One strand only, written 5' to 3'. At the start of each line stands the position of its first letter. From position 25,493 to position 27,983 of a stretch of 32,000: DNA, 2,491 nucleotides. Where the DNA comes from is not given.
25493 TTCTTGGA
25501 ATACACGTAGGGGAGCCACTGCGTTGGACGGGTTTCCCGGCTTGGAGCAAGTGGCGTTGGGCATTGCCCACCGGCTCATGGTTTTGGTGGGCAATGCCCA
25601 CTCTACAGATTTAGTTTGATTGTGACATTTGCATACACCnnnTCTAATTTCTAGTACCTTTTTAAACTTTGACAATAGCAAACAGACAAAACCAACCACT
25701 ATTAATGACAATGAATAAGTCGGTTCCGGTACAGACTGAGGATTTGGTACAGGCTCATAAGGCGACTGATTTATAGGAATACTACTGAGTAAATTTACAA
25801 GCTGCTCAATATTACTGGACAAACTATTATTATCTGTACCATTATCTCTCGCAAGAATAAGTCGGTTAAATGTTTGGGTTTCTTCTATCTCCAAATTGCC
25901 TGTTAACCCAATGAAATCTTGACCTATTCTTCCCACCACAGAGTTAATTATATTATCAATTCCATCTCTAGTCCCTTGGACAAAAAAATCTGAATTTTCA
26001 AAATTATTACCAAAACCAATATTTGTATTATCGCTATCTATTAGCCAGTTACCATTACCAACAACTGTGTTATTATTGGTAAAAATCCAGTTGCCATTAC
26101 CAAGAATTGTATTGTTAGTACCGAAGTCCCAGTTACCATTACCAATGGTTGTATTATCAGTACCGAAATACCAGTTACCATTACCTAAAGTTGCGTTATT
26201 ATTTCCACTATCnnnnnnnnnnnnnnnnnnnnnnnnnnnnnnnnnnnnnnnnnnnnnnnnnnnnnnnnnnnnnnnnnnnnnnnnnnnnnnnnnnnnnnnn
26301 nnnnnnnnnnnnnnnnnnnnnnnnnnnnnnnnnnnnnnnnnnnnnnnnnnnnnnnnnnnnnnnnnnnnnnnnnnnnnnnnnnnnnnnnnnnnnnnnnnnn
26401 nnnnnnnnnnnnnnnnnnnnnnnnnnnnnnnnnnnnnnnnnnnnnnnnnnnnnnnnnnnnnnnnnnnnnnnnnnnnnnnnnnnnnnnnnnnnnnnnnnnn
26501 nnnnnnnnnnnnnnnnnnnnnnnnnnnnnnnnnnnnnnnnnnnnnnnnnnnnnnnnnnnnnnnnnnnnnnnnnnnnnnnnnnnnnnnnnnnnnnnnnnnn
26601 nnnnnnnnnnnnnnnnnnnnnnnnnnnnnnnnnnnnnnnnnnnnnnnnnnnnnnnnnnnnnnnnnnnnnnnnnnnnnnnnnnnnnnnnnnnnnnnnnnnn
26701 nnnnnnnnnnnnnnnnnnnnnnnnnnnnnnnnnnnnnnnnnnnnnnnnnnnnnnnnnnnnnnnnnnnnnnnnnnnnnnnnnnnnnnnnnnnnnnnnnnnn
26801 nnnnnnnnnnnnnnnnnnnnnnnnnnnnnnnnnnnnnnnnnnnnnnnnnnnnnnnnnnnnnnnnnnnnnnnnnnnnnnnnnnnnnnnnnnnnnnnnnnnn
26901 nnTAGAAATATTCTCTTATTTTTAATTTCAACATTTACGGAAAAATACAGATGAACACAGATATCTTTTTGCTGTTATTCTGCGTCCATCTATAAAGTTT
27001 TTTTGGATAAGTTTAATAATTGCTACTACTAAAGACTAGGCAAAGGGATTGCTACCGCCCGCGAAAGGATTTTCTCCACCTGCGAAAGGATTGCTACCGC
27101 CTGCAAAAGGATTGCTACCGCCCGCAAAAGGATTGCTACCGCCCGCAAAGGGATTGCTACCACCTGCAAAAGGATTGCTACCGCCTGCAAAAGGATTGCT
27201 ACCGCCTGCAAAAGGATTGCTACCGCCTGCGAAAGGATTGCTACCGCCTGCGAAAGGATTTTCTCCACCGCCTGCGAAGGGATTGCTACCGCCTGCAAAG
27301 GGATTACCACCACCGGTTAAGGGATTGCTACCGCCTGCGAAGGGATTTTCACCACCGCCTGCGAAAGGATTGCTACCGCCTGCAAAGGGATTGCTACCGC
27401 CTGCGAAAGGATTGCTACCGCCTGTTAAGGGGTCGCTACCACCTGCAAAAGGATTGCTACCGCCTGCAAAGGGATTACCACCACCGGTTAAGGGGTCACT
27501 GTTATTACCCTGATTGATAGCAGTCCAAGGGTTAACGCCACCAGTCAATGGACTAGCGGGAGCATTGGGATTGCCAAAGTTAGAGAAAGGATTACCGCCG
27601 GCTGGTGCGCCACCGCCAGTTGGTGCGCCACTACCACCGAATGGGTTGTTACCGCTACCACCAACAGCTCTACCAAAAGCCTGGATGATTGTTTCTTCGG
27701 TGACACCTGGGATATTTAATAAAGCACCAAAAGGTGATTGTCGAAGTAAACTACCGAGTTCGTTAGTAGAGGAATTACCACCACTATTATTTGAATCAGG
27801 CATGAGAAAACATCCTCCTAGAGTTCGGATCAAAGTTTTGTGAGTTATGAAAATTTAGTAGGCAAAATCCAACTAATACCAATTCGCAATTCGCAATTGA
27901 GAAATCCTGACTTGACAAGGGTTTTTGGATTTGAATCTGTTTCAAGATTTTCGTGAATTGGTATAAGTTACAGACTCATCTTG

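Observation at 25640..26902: GNGNW 14/16-residue repeat protein with a PEP-CTERM anchor but no signal peptide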

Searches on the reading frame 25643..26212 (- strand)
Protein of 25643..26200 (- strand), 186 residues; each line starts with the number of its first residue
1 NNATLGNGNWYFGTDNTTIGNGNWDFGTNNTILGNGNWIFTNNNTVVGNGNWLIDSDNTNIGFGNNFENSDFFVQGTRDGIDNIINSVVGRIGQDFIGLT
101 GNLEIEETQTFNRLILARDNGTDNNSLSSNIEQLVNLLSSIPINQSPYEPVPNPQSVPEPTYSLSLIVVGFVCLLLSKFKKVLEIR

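Call 54: find_homologous_proteins(query=window:25643-26200:-, max_evalue=0.001)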
Query seq(186 aa) (186 aa): 11 proteins with E <= 0.001 among 181 candidates.
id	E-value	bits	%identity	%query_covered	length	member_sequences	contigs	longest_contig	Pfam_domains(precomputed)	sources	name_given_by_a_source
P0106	1.8e-71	258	59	97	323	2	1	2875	-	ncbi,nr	ncbi:MAG: hypothetical protein ICV54_23885, partial [Nostoc sp. C3-bin3]|nr:hypothetical protein [No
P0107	3.1e-69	251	57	97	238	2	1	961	-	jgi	jgi:hypothetical protein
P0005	1.2e-68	249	63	97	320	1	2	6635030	-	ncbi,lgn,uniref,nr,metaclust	ncbi:hypothetical protein Nos7524_0916 [Nostoc sp. PCC 7524]|uniref:hypothetical protein n=1 Tax=Nos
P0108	1.0e-52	197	44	98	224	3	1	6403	-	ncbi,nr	ncbi:hypothetical protein PN460_19150, partial [Nodularia sphaerocarpa CS-585A2]|nr:hypothetical pro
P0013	2.2e-43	166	49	96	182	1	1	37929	-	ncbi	ncbi:MAG: hypothetical protein EA343_24380, partial [Nodularia sp. (in: Bacteria)]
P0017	6.7e-39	152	50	95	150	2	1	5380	-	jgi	jgi:hypothetical protein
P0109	5.9e-30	122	40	66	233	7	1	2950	-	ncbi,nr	ncbi:MAG: hypothetical protein SWZ49_07865, partial [Cyanobacteriota bacterium]|nr:hypothetical prot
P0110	1.3e-24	105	50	67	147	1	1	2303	-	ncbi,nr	ncbi:MAG: hypothetical protein H0X31_21285, partial [Nostocaceae cyanobacterium]|nr:hypothetical pro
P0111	3.8e-23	100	40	66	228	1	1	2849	PF06841.19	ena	-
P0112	4.3e-22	97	41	66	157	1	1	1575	-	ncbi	ncbi:MAG: hypothetical protein WBA07_08110, partial [Rivularia sp. (in: cyanobacteria)]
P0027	8.3e-20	89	46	61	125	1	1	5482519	-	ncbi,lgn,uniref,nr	ncbi:hypothetical protein [Nodularia sp. NIES-3585]|uniref:hypothetical protein n=1 Tax=Nodularia sp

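Call 56: find_encoding_contigs(protein=P0111, flank=10000, max_places=4)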
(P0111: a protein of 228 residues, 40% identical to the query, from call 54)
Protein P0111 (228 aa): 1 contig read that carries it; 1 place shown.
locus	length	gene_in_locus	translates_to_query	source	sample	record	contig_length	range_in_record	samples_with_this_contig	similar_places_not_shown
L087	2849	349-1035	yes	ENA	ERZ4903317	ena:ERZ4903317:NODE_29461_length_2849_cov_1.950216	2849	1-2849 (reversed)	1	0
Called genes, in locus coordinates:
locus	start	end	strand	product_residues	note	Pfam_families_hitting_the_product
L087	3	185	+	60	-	?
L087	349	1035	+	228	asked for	PF06841:Phage_T4_gp19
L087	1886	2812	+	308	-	-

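Call 57: find_encoding_contigs(protein=P0109, flank=10000, max_places=4)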
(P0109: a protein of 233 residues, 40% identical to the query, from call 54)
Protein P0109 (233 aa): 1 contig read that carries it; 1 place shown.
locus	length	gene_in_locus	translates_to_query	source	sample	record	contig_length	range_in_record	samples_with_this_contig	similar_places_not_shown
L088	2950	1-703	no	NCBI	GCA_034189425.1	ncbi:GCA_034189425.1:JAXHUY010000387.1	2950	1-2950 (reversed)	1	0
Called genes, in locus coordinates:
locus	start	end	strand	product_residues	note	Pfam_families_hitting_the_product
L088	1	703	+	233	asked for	?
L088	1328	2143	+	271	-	-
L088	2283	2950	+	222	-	?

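Call 60: find_homologous_proteins(query=A2, max_evalue=0.001)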
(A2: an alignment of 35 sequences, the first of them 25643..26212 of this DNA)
Query A2 (35 sequences) (190 aa, profile of the alignment): 195 proteins with E <= 0.001 among 8000 candidates; the best 120 are listed.
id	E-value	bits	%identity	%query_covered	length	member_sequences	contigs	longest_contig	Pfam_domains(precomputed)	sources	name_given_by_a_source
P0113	3.7e-113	394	61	100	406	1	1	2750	-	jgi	jgi:hypothetical protein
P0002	1.0e-111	390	100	100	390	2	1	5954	-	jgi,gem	-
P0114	5.8e-111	387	58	95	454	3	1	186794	-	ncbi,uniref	ncbi:hypothetical protein ACEYW6_14410 [Nostoc sp. UIC 10607]|uniref:hypothetical protein n=1 Tax=No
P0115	1.7e-110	386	56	100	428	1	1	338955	-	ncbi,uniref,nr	ncbi:hypothetical protein IQ244_01065 [Nostoc sp. LEGE 06077]|uniref:hypothetical protein n=1 Tax=No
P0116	1.9e-110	386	56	100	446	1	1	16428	-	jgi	-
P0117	2.3e-110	385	55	100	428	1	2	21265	-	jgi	jgi:hypothetical protein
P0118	3.4e-110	385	59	95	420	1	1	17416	-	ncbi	-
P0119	9.4e-109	380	54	100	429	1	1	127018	-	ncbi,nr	ncbi:hypothetical protein LC593_13030 [Nostoc sp. CHAB 5844]|nr:hypothetical protein [Nostoc sp. CHA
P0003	1.3e-108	379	63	97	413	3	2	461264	-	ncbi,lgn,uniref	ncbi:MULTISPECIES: hypothetical protein [unclassified Anabaena]|uniref:hypothetical protein n=1 Tax=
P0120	7.0e-106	371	66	99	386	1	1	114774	-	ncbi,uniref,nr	ncbi:hypothetical protein [Nostoc parmelioides]|uniref:Uncharacterized protein n=1 Tax=Nostoc parmel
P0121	9.3e-106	370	55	97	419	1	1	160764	-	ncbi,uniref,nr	ncbi:hypothetical protein [Nostoc sp. PA-18-2419]|uniref:hypothetical protein n=1 Tax=Nostoc sp. PA-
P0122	1.5e-105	369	54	100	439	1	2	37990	-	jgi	jgi:hypothetical protein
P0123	3.9e-105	368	55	100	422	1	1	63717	-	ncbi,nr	ncbi:MAG: hypothetical protein KAF91_13240 [Nostoc sp. TH1S01]|nr:hypothetical protein [Nostoc sp. T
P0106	1.4e-104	366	58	97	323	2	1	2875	-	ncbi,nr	ncbi:MAG: hypothetical protein ICV54_23885, partial [Nostoc sp. C3-bin3]|nr:hypothetical protein [No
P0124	1.8e-104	366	77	100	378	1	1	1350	-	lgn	-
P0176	1.0e-64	236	42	98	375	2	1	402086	-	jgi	jgi:hypothetical protein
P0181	1.4e-60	223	39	86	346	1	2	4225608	-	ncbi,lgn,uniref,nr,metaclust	ncbi:PEP-CTERM sorting domain-containing protein [Synechocystis sp. PCC 7509]|uniref:PEP-CTERM sorti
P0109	1.6e-60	223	40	67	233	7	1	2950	-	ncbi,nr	ncbi:MAG: hypothetical protein SWZ49_07865, partial [Cyanobacteriota bacterium]|nr:hypothetical prot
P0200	8.3e-53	197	44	64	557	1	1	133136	-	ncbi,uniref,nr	ncbi:hypothetical protein F7734_06580 [Scytonema sp. UIC 10036]|uniref:hypothetical protein n=1 Tax=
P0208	5.3e-49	185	33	70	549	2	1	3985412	-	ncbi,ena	-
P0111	1.2e-46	177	40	67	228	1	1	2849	PF06841.19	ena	-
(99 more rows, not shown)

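Call 67: find_encoding_contigs(protein=P0208, flank=10000, max_places=2)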
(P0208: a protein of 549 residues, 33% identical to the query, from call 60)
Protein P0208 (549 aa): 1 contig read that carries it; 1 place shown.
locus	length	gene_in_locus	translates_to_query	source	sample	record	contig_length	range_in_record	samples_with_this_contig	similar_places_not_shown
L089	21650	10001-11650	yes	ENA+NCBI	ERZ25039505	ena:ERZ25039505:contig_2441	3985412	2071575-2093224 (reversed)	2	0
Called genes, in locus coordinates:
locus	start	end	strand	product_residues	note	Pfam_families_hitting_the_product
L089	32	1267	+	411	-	PF00291:PALP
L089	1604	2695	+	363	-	PF02885:Glycos_trans_3N, PF00591:Glycos_transf_3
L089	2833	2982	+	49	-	-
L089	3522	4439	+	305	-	-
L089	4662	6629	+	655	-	-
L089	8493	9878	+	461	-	-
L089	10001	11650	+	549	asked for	-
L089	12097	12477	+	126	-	PF14271:DUF4359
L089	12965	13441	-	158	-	PF10722:YbjN (weak)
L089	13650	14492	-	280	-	PF03446:NAD_binding_2 (weak), PF03807:F420_oxidored (weak), PF02153:PDH_N, PF20463:PDH_C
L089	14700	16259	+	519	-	PF00805:Pentapeptide, PF13599:Pentapeptide_4, PF00805:Pentapeptide, PF00805:Pentapeptide, PF13599:Pentapeptide_4, PF00805:Pentapeptide, PF13599:Pentapeptide_4, PF00805:Pentapeptide, +3 more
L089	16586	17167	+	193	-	PF07466:DUF1517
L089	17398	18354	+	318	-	-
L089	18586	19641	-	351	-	PF18152:DAHP_snth_FXD, PF00793:DAHP_synth_1, PF03102:NeuB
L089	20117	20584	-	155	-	PF11947:DUF3464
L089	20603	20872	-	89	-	PF00312:Ribosomal_S15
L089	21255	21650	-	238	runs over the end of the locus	-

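Call 68: find_encoding_contigs(protein=P0181, flank=10000, max_places=2)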
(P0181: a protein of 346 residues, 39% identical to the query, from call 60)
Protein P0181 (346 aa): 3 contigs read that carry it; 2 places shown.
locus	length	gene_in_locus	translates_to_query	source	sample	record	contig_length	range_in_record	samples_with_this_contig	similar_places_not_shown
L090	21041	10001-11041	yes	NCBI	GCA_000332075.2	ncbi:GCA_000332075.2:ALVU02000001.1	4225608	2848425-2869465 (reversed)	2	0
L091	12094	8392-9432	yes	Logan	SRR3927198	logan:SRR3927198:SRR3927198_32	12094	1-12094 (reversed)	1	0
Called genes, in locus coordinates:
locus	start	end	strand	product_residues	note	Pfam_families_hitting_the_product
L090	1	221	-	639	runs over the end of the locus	PF00989:PAS, PF13188:PAS_8 (faint), PF08448:PAS_4 (faint), PF13426:PAS_9 (weak), PF08447:PAS_3 (faint), PF00512:HisKA, PF02518:HATPase_c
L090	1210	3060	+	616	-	PF02776:TPP_enzyme_N, PF00205:TPP_enzyme_M, PF02775:TPP_enzyme_C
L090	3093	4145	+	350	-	PF02812:ELFV_dehydrog_N, PF00208:ELFV_dehydrog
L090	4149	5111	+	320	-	-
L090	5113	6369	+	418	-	PF01436:NHL (faint)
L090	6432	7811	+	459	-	-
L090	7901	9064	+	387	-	PF08450:SGL (faint), PF01436:NHL (faint), PF17170:DUF5128 (weak)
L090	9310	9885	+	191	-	-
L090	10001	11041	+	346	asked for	-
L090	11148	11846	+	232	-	PF28008:EboA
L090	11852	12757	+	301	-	PF01026:TatD_DNase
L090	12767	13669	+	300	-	PF01040:UbiA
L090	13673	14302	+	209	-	PF01323:DSBA, PF13462:Thioredoxin_4 (faint)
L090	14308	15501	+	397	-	PF01761:DHQ_synthase, PF24621:DHQS_C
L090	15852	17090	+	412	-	-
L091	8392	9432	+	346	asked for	-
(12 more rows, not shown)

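Call 76: find_encoding_contigs(protein=P0200, flank=10000, max_places=1)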
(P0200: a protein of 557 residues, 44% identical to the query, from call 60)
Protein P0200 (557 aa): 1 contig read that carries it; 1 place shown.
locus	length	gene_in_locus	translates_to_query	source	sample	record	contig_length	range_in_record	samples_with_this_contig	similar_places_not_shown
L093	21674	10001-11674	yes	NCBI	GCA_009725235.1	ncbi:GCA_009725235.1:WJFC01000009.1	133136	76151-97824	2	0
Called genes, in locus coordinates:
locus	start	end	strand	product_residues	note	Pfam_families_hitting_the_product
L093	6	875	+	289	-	PF00218:IGPS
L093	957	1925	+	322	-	PF08240:ADH_N, PF00107:ADH_zinc_N, PF13602:ADH_zinc_N_2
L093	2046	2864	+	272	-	PF00290:Trp_syntA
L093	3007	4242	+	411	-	PF00291:PALP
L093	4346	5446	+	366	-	PF02885:Glycos_trans_3N, PF00591:Glycos_transf_3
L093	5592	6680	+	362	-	PF18152:DAHP_snth_FXD, PF00793:DAHP_synth_1, PF03102:NeuB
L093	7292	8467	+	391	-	-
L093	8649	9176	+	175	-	-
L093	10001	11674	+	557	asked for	-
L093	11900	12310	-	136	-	PF00903:Glyoxalase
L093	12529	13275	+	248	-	PF05023:Phytochelatin, PF13529:Peptidase_C39_2 (weak)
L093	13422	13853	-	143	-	PF00011:HSP20, PF17886:ArsA_HSP20 (weak)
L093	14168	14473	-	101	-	PF06803:DUF1232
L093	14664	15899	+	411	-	PF01497:Peripla_BP_2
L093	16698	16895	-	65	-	PF00892:EamA (weak)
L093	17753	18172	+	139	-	PF08722:Tn7_TnsA-like_N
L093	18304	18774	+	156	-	PF09299:Mu-transpos_C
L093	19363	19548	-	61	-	-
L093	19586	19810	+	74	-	-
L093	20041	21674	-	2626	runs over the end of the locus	PF00668:Condensation, PF00501:AMP-binding, PF08241:Methyltransf_11, PF08242:Methyltransf_12, PF13649:Methyltransf_25, PF13847:Methyltransf_31, PF00550:PP-binding, PF00668:Condensation, +4 more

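Call 77: find_encoding_contigs(protein=P0176, flank=10000, max_places=1)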
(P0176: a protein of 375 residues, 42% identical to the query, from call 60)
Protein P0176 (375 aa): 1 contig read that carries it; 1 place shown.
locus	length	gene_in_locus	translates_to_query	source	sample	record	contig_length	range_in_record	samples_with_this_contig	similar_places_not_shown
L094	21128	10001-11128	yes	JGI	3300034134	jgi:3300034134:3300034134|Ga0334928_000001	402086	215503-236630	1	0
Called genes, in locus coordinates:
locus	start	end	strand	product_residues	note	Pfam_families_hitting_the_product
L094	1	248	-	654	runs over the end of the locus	PF00989:PAS, PF08448:PAS_4 (weak), PF13188:PAS_8 (faint), PF13426:PAS_9 (weak), PF00512:HisKA, PF02518:HATPase_c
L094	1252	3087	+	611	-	PF02776:TPP_enzyme_N, PF00205:TPP_enzyme_M, PF02775:TPP_enzyme_C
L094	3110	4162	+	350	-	PF02812:ELFV_dehydrog_N, PF00208:ELFV_dehydrog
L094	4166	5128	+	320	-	-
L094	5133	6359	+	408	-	PF01436:NHL (faint)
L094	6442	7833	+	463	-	-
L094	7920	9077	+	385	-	PF08450:SGL (faint), PF17170:DUF5128 (weak), PF01436:NHL (weak)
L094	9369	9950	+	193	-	-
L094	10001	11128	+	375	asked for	-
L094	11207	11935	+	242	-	PF28008:EboA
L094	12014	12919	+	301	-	PF01026:TatD_DNase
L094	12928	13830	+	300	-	PF01040:UbiA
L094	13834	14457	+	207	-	PF01323:DSBA, PF13462:Thioredoxin_4 (weak)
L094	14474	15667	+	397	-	PF01761:DHQ_synthase, PF24621:DHQS_C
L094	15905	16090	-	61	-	-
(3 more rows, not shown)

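Call 89: search_protein_families(library=pfam, proteins=[L093:7292-8467:+, L093:8649-9176:+, L089:4662-6629:+], max_evalue=0.001)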
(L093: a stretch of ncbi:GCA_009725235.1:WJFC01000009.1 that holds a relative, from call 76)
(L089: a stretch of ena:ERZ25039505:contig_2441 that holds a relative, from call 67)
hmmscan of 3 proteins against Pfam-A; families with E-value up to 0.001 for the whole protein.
L093:7292-8467:+ (391 aa): 0 families

L093:8649-9176:+ (175 aa): 0 families

L089:4662-6629:+ (655 aa): 0 families

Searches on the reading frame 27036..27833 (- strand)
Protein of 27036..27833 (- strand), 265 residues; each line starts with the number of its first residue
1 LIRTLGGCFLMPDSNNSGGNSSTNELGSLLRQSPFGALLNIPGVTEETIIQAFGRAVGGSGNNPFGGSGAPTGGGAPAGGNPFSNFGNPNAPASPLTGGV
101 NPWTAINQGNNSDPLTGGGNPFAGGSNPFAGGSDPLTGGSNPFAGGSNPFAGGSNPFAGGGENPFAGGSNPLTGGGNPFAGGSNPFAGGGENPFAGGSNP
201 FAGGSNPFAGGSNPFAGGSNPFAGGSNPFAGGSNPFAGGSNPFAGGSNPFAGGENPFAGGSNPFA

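Call 4: search_protein_families(library=pfam, proteins=[window:27036-27833:-], max_evalue=1)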
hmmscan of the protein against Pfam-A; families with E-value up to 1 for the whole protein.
window:27036-27833:- (265 aa): 1 family
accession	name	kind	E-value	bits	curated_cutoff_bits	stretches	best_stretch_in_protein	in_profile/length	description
PF21300.2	LbR_Ice_bind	-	7.4e-05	23.2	30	2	173-255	10-92/97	Grass antifreeze beta roll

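Call 5: search_protein_families(library=ncbifam, proteins=[window:27036-27833:-], max_evalue=1)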
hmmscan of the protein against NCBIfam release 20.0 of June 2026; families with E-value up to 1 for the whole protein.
window:27036-27833:- (265 aa): 0 families

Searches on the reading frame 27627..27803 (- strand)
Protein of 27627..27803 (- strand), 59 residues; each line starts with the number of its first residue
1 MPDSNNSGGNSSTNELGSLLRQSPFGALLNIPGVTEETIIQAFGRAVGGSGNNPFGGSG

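Call 86: find_homologous_proteins(query=A4, max_evalue=0.001)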
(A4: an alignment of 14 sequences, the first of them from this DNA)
Query A4 (14 sequences) (59 aa, profile of the alignment): 2 proteins with E <= 0.001 among 1625 candidates.
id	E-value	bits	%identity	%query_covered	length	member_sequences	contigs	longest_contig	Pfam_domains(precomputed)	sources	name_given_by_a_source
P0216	2.9e-12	64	47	75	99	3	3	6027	-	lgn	-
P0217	8.7e-6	43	42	61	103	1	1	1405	-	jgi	jgi:hypothetical protein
